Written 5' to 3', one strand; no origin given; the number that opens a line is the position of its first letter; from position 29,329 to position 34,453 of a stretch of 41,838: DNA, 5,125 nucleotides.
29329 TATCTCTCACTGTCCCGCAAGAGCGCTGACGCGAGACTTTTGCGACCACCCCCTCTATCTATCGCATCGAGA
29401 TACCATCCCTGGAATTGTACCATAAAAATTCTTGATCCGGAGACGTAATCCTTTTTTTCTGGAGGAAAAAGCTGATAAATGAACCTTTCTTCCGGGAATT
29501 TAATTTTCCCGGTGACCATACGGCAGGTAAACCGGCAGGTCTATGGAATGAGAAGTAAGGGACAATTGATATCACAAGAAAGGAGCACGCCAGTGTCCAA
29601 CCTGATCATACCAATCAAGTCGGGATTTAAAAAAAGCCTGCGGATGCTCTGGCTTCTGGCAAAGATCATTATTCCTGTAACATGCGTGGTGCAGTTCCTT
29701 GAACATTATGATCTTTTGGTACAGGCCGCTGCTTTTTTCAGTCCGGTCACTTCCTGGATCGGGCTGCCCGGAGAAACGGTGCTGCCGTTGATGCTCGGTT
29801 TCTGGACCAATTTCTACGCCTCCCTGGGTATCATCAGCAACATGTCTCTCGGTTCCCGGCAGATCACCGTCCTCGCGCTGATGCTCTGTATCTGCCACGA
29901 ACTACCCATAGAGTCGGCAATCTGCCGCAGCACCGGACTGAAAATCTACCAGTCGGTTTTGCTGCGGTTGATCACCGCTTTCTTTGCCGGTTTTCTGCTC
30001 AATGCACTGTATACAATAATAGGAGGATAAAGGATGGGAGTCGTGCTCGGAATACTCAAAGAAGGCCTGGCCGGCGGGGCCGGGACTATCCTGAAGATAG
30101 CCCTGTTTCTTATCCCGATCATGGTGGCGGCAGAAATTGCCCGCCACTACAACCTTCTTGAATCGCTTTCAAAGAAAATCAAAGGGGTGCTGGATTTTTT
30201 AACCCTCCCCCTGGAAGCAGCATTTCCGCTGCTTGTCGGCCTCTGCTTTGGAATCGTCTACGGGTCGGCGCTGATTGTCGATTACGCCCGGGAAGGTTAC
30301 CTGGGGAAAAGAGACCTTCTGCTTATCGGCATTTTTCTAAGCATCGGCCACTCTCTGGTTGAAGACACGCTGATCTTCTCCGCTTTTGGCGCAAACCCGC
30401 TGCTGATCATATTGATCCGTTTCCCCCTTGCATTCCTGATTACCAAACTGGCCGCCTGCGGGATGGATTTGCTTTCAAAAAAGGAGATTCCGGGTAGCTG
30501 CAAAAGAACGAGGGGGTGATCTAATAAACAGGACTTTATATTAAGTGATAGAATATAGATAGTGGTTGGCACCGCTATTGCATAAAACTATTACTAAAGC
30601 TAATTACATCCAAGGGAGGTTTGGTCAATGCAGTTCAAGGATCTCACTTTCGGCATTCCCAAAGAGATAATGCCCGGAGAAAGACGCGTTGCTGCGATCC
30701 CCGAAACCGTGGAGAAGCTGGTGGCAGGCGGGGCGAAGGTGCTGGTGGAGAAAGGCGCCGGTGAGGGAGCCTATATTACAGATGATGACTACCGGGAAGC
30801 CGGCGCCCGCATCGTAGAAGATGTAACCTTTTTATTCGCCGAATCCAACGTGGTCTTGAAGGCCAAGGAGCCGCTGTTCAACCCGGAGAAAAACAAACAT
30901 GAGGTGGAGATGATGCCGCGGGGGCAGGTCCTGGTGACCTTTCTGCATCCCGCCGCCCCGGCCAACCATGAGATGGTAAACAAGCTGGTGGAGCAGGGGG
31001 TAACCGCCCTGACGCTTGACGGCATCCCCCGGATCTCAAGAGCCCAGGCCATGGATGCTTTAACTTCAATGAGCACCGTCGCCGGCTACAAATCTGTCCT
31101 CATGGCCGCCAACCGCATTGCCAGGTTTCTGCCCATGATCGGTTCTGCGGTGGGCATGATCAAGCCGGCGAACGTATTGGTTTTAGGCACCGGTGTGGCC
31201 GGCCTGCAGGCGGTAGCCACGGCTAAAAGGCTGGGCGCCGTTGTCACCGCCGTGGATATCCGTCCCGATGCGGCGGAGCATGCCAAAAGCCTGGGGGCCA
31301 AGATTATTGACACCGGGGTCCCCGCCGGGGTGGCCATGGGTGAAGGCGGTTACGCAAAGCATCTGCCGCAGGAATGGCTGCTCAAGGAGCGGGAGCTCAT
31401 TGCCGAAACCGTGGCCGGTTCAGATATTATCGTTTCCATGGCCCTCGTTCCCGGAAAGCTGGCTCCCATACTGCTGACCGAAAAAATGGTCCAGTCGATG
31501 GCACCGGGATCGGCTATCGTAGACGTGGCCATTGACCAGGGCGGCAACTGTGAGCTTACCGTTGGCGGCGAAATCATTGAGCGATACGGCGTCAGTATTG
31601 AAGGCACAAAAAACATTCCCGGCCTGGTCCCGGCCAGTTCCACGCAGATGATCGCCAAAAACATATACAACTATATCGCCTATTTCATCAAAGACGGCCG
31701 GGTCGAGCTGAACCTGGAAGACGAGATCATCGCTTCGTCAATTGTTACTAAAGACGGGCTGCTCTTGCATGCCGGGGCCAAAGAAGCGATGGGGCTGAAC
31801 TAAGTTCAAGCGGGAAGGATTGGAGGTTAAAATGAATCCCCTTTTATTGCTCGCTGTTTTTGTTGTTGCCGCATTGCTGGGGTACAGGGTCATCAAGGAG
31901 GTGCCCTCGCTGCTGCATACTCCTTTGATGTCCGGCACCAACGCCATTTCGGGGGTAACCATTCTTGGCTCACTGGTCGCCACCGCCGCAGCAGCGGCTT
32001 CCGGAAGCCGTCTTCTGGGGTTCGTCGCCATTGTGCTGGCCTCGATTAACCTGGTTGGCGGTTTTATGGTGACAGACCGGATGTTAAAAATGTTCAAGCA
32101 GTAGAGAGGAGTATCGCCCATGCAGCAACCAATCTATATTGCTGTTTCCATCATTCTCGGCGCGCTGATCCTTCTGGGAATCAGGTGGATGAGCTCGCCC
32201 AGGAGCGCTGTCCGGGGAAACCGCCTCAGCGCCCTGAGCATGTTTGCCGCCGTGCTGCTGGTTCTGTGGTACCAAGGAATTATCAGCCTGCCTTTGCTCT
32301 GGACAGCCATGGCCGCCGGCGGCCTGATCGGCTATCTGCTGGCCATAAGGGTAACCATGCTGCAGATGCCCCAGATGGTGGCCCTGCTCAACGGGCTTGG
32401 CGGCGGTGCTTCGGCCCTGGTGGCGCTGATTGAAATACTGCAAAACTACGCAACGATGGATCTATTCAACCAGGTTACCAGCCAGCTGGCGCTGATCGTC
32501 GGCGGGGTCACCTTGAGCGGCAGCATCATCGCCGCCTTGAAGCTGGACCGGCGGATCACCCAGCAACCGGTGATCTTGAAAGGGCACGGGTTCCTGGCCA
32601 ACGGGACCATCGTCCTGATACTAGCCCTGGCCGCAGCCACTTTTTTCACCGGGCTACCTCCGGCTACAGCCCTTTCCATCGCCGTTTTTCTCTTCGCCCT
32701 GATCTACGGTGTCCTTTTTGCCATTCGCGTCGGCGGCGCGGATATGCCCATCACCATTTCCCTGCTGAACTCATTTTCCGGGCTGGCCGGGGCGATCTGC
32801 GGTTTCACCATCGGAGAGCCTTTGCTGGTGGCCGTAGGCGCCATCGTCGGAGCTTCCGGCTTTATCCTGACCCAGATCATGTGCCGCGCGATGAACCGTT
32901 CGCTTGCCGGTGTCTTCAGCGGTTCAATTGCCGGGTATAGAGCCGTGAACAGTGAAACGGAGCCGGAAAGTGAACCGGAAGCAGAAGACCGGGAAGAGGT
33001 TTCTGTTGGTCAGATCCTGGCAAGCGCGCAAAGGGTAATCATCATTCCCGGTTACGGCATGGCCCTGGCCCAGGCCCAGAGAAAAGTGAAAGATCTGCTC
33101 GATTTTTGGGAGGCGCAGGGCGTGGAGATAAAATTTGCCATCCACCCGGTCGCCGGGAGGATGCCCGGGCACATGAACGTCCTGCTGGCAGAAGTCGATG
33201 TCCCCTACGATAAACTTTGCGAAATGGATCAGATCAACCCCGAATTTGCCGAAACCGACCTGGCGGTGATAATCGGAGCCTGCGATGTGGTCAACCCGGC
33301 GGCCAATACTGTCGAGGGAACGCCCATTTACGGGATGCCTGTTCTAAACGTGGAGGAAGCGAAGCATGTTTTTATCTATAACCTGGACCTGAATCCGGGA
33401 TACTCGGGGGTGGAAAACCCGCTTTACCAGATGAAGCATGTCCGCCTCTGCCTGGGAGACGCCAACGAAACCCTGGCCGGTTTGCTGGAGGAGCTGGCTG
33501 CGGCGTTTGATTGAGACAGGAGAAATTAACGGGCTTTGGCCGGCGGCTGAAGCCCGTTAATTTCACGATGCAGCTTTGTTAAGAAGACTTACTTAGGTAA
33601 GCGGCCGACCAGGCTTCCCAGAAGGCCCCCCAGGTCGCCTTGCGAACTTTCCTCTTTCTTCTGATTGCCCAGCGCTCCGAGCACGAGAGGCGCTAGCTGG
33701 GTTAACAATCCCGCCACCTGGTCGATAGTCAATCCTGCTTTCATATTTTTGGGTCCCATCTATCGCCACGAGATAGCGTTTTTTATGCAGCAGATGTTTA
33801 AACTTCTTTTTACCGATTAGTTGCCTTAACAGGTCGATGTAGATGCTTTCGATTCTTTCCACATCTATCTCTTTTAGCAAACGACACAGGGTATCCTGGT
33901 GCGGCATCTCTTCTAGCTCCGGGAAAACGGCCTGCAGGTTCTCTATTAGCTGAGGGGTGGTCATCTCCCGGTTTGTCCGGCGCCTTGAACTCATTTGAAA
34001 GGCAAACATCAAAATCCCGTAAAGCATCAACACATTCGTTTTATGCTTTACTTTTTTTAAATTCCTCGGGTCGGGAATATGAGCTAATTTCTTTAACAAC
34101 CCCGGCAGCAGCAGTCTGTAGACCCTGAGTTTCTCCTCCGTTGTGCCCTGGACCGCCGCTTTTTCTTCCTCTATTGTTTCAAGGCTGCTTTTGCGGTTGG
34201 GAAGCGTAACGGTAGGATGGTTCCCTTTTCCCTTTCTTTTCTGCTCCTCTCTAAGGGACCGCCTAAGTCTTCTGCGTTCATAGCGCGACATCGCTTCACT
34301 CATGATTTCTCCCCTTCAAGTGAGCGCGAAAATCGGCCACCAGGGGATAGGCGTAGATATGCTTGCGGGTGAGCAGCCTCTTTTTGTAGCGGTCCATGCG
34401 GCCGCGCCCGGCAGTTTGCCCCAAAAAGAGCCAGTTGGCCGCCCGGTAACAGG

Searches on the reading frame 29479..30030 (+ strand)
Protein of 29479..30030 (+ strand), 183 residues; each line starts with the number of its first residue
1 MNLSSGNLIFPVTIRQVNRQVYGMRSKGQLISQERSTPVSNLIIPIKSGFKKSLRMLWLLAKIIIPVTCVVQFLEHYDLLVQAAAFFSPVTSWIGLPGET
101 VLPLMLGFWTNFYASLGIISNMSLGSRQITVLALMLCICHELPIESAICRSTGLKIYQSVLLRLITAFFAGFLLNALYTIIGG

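Call 15: search_protein_families(library=pfam, proteins=[window:29479-30030:+], max_evalue=0.00001)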
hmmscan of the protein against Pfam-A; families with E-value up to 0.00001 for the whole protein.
window:29479-30030:+ (183 aa): 1 family
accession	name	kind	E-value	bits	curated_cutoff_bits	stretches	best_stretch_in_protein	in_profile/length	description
PF07670.19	Gate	-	3.3e-09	37.6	29.6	1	58-139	2-90/104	Nucleoside recognition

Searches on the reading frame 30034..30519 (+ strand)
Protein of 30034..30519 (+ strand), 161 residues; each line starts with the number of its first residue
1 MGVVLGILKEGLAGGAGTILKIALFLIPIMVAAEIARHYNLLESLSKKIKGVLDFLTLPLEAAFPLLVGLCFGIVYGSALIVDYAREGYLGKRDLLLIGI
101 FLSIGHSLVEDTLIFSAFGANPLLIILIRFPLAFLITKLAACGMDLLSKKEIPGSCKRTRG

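Call 15: search_protein_families(library=pfam, proteins=[window:30034-30519:+], max_evalue=0.00001)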
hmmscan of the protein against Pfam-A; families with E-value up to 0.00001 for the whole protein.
window:30034-30519:+ (161 aa): 1 family
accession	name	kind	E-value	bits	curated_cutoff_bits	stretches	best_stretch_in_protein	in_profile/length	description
PF07670.19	Gate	-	2.5e-06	28.3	29.6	1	20-106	2-91/104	Nucleoside recognition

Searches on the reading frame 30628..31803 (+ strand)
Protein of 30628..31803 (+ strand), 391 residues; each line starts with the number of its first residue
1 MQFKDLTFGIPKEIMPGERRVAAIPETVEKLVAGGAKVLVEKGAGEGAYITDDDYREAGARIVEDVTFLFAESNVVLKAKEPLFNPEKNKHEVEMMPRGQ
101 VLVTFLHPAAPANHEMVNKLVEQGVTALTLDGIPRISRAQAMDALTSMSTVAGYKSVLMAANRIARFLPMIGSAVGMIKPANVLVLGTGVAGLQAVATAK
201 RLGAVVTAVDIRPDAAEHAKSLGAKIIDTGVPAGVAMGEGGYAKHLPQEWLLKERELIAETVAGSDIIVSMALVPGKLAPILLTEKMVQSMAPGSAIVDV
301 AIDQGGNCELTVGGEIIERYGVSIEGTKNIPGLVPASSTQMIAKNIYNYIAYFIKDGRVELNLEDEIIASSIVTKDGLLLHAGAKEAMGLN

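Call 13: search_protein_families(library=pfam, proteins=[window:30628-31803:+])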
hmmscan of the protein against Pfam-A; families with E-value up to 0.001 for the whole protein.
window:30628-31803:+ (391 aa): 3 families
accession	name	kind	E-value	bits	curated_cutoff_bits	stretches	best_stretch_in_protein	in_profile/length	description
PF01262.27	AlaDh_PNT_C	-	3.4e-59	200.3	23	1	156-381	1-213/214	Alanine dehydrogenase/PNT, C-terminal domain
PF05222.21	AlaDh_PNT_N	-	6.9e-44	149.8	30.4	1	9-152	1-136/136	Alanine dehydrogenase/PNT, N-terminal domain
PF00107.32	ADH_zinc_N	-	0.00014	22.2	31.8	1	192-225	3-36/129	Zinc-binding dehydrogenase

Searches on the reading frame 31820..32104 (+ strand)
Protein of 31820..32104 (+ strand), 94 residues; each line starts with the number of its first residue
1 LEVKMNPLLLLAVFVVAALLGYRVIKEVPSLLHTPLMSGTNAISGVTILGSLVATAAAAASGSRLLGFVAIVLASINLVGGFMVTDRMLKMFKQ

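Call 78: search_protein_families(library=pfam, proteins=[window:31820-32104:+], max_evalue=0.0001)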
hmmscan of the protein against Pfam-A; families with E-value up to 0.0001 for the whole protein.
window:31820-32104:+ (94 aa): 1 family
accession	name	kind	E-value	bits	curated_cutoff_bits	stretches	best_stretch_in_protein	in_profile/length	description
PF12769.12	PNTB_4TM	-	9e-34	116.2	26.2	1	11-93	2-84/85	4TM region of pyridine nucleotide transhydrogenase, mitoch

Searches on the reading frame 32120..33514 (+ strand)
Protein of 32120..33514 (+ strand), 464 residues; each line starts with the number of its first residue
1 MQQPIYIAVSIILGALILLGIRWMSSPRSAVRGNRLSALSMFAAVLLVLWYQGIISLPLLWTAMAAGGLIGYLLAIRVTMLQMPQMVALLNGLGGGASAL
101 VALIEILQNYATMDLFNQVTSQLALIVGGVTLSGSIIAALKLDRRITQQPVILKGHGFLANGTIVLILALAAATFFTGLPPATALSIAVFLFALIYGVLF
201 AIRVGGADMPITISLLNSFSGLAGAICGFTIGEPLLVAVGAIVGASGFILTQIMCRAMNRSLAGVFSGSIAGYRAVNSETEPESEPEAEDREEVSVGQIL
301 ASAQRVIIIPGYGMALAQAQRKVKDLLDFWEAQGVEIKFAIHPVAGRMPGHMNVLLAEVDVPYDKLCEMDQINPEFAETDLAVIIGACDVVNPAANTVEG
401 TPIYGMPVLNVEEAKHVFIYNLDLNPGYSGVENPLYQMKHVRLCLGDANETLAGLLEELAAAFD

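Call 13: search_protein_families(library=pfam, proteins=[window:32120-33514:+])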
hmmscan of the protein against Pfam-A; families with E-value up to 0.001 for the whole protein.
window:32120-33514:+ (464 aa): 1 family
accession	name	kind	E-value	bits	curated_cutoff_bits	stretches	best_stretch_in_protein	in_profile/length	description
PF02233.22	PNTB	-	7.9e-161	536.5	31.7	1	9-457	4-455/456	NAD(P) transhydrogenase beta subunit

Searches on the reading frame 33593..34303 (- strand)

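Call 15: search_protein_families(library=pfam, proteins=[window:33593-34303:-], max_evalue=0.00001)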
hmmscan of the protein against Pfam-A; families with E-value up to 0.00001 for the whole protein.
window:33593-34303:- (236 aa): 1 family
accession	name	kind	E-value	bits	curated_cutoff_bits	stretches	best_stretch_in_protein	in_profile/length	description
PF13808.11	DDE_Tnp_1_assoc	-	5.4e-10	39.6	32.3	1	72-156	3-85/88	DDE_Tnp_1-associated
